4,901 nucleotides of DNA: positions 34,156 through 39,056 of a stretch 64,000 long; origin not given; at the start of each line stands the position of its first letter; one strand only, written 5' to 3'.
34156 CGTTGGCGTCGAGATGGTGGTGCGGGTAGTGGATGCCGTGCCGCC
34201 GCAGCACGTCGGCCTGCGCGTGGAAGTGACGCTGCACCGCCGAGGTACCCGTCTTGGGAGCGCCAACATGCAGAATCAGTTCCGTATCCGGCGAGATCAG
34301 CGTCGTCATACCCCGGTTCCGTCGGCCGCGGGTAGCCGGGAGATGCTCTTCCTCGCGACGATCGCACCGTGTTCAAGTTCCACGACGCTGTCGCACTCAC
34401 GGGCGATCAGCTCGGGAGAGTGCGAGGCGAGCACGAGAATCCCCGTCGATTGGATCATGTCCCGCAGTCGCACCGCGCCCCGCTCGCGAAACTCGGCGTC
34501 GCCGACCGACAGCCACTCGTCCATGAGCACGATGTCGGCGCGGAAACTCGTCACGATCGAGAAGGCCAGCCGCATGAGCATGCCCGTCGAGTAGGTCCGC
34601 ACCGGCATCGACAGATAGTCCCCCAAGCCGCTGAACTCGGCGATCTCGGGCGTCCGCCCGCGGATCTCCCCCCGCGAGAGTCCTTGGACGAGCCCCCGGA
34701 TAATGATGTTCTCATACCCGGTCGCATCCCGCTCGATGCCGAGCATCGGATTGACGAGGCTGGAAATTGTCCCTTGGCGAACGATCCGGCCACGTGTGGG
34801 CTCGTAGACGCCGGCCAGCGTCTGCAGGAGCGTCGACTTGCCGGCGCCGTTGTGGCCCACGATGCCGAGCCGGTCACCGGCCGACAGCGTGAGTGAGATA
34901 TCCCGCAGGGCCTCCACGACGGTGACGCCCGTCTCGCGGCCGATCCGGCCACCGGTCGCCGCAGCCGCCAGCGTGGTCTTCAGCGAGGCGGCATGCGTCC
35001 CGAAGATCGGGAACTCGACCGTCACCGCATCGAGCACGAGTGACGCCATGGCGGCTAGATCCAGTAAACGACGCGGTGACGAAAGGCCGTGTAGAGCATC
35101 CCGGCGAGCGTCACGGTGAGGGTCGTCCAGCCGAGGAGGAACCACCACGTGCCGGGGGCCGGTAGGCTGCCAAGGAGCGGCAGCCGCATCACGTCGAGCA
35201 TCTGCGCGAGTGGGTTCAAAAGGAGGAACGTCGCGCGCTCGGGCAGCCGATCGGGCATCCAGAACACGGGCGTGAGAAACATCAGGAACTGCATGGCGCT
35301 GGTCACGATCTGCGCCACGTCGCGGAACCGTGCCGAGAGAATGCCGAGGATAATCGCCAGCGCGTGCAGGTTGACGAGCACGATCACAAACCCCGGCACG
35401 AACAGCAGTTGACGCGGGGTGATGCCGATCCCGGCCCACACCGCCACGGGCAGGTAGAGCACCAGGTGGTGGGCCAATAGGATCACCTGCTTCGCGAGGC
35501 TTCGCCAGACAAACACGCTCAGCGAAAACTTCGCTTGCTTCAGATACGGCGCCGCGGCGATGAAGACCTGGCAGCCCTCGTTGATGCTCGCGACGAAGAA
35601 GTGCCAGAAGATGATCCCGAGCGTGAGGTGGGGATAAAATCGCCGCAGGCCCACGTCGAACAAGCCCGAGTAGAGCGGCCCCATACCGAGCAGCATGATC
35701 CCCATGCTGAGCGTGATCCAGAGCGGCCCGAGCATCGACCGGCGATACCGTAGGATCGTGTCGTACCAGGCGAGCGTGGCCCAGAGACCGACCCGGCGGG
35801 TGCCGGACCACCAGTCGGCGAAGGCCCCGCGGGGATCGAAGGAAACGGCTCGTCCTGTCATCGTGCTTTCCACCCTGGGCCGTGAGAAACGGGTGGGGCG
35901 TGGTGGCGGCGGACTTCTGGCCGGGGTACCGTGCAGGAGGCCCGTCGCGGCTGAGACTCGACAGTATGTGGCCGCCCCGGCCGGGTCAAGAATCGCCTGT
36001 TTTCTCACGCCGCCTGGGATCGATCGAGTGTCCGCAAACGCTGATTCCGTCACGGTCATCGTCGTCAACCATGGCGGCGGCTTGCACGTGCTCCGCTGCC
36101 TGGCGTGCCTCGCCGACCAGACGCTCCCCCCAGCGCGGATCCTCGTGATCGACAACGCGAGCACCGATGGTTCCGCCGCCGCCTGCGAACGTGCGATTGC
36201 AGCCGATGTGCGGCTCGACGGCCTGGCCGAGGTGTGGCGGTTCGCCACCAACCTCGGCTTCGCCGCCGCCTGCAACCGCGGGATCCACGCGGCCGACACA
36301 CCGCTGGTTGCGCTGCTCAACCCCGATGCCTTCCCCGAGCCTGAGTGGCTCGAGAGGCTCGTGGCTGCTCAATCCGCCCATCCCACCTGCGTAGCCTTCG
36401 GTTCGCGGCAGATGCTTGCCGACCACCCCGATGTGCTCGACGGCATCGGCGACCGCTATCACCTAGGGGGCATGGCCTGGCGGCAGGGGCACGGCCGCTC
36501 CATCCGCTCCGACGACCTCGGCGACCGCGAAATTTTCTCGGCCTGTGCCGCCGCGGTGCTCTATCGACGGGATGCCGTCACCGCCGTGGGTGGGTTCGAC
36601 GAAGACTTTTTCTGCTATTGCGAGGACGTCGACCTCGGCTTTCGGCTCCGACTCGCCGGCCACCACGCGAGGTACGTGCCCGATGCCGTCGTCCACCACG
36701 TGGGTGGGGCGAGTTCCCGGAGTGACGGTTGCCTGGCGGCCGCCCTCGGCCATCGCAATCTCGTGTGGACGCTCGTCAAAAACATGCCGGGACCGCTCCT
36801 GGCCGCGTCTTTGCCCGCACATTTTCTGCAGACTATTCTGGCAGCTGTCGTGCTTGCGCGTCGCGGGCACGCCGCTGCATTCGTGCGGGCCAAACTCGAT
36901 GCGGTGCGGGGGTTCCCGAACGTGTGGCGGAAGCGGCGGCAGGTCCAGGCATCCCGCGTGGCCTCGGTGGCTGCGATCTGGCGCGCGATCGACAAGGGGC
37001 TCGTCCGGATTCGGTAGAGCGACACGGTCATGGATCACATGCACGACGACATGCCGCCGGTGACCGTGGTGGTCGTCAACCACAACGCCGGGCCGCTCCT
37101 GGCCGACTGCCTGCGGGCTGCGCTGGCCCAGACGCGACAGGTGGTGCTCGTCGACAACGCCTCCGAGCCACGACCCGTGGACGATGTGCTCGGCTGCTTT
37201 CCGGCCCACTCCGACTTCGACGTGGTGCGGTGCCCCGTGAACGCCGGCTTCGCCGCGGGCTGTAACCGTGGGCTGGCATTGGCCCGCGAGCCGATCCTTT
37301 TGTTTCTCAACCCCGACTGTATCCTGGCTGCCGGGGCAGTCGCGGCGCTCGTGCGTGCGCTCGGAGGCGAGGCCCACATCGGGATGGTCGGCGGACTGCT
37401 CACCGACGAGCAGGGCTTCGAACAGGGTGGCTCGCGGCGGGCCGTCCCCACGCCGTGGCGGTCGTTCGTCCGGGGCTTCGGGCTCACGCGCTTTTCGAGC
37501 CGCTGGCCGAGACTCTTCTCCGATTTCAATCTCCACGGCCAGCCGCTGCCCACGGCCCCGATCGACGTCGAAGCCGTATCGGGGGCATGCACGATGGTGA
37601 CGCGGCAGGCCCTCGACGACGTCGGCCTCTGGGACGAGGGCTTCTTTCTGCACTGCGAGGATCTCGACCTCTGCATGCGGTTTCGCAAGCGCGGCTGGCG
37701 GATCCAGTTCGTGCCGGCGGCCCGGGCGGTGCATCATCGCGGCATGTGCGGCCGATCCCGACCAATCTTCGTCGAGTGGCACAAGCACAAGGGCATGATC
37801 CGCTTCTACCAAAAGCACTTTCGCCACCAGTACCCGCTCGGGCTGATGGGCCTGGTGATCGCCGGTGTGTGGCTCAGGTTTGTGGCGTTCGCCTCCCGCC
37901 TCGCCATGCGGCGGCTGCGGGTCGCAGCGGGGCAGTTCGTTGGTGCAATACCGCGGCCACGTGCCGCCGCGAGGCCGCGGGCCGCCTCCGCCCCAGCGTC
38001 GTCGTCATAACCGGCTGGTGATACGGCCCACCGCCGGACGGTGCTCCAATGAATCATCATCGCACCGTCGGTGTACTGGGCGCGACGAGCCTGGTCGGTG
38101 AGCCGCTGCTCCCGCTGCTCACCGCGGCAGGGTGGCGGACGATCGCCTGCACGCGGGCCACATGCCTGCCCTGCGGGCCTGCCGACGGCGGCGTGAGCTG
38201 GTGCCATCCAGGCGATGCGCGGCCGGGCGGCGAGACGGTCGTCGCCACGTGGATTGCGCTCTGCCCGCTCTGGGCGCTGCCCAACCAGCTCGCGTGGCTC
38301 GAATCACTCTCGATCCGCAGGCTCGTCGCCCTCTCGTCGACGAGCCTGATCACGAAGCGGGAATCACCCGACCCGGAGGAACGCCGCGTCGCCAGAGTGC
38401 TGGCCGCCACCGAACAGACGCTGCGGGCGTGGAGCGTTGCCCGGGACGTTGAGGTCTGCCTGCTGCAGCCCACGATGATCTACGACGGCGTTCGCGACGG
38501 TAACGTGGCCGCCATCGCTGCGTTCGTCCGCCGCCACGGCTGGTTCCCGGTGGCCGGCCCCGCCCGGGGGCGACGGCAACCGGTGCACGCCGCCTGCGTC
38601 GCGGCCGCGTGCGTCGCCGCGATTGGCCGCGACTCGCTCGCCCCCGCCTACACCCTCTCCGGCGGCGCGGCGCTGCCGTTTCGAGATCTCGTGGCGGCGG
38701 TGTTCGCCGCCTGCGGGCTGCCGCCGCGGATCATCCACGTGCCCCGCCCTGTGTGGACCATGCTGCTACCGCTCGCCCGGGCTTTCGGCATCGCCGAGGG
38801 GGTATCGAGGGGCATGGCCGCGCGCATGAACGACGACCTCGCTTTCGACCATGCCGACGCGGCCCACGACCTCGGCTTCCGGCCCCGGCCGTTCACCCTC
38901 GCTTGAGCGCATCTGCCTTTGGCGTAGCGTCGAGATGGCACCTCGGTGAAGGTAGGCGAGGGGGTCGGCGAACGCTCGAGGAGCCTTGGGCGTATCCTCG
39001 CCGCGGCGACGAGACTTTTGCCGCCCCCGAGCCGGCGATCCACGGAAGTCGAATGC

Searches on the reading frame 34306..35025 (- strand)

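Call 33: search_protein_families(library=pfam, proteins=[window:34306-35025:-], max_evalue=1)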
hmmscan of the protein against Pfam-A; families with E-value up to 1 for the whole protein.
window:34306-35025:- (239 aa): 16 families
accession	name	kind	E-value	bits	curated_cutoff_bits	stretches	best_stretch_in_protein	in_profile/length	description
PF00005.33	ABC_tran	-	2.2e-18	67.6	25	1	40-172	1-136/137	ABC transporter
PF13304.12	AAA_21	-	0.0008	20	27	1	54-72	3-21/304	AAA domain, putative AbiEii toxin, Type IV TA system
PF02463.25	SMC_N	-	0.00086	19.2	40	1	54-92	28-66/220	RecF/RecN/SMC N terminal domain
PF13555.12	AAA_29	-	0.0043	17.2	27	1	52-73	24-45/61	P-loop containing region of AAA domain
PF00006.31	ATP-synt_ab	-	0.0074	16.4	29.5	1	42-71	6-35/213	ATP synthase alpha/beta family, nucleotide-binding domain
PF13476.12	AAA_23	-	0.012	16.7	27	1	55-70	24-39/201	AAA domain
PF19203.5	DUF5875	-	0.028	14.4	26.5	1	121-152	92-123/228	Family of unknown function (DUF5875)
PF03193.22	RsgA_GTPase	-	0.039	14.2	30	1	42-73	99-129/174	RsgA GTPase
PF03308.22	MeaB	-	0.039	13.4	23.1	1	40-71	23-54/273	Methylmalonyl Co-A mutase-associated GTPase MeaB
PF01926.29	MMR_HSR1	-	0.047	14.2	21.9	1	53-72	2-21/113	50S ribosome-binding GTPase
PF13191.12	AAA_16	-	0.05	14.5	32.6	1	53-84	27-58/167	AAA ATPase domain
PF13604.12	AAA_30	-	0.098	12.8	27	1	53-82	21-49/191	AAA domain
PF13175.12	AAA_15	-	0.12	12.4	32.1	1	55-70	28-43/374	AAA ATPase domain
PF05783.17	DLIC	-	0.15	11.3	19.7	1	47-80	22-55/471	Dynein light intermediate chain (DLIC)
PF00009.33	GTP_EFTU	-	0.23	11.4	26.5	1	53-71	6-24/188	Elongation factor Tu GTP binding domain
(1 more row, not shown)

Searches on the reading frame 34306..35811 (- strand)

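Call 8: search_protein_families(library=pfam, proteins=[window:34306-35811:-], max_evalue=0.001)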
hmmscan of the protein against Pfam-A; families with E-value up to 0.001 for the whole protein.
window:34306-35811:- (501 aa): 1 family
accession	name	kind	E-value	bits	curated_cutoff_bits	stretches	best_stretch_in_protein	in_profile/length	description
PF00005.33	ABC_tran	-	1.4e-17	65.1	25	1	302-434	1-136/137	ABC transporter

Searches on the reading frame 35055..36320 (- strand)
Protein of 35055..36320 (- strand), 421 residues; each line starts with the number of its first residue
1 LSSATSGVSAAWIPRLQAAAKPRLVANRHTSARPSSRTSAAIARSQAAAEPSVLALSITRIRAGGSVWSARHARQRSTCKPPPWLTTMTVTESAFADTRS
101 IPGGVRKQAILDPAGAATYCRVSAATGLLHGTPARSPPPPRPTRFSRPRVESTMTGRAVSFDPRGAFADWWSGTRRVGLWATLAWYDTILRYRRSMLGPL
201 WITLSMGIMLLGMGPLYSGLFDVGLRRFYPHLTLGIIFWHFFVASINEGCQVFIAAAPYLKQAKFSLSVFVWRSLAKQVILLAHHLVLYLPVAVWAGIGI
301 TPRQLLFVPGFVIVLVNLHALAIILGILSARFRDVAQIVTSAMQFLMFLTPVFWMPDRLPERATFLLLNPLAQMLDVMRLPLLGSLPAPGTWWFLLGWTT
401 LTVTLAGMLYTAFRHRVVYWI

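Call 8: search_protein_families(library=pfam, proteins=[window:35055-36320:-], max_evalue=0.001)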
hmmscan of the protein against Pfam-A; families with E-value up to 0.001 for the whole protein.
window:35055-36320:- (421 aa): 1 family
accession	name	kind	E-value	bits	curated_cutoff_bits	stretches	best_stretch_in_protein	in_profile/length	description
PF01061.29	ABC2_membrane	-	3.2e-12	46.9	26.9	1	180-379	3-207/211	ABC-2 type transporter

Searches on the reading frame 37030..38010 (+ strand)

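Call 8: search_protein_families(library=pfam, proteins=[window:37030-38010:+], max_evalue=0.001)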
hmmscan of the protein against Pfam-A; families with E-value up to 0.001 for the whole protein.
window:37030-38010:+ (326 aa): 4 families
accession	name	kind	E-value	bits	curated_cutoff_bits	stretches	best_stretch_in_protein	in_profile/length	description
PF13641.12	Glyco_tranf_2_3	-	1.8e-16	61.3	27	1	9-235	1-211/230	Glycosyltransferase like family 2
PF00535.33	Glycos_transf_2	-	1.6e-15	57.9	23.3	1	12-143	1-132/168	Glycosyl transferase family 2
PF13632.12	Glyco_trans_2_3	-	3.6e-09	37.2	27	1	144-235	41-122/198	Glycosyl transferase family group 2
PF13712.12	Glyco_tranf_2_5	-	2.7e-06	27.7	27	1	61-231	28-182/210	Glycosyltransferase like family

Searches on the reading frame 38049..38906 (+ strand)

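Call 8: search_protein_families(library=pfam, proteins=[window:38049-38906:+], max_evalue=0.001)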
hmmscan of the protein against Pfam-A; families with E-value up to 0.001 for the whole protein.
window:38049-38906:+ (285 aa): 0 families

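Call 33: search_protein_families(library=pfam, proteins=[window:38049-38906:+], max_evalue=1)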
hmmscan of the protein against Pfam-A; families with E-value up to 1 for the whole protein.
window:38049-38906:+ (285 aa): 1 family
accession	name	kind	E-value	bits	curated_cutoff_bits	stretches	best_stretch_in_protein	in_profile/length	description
PF01370.27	Epimerase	-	0.059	13.2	20.9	0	9-39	3-33/240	NAD dependent epimerase/dehydratase family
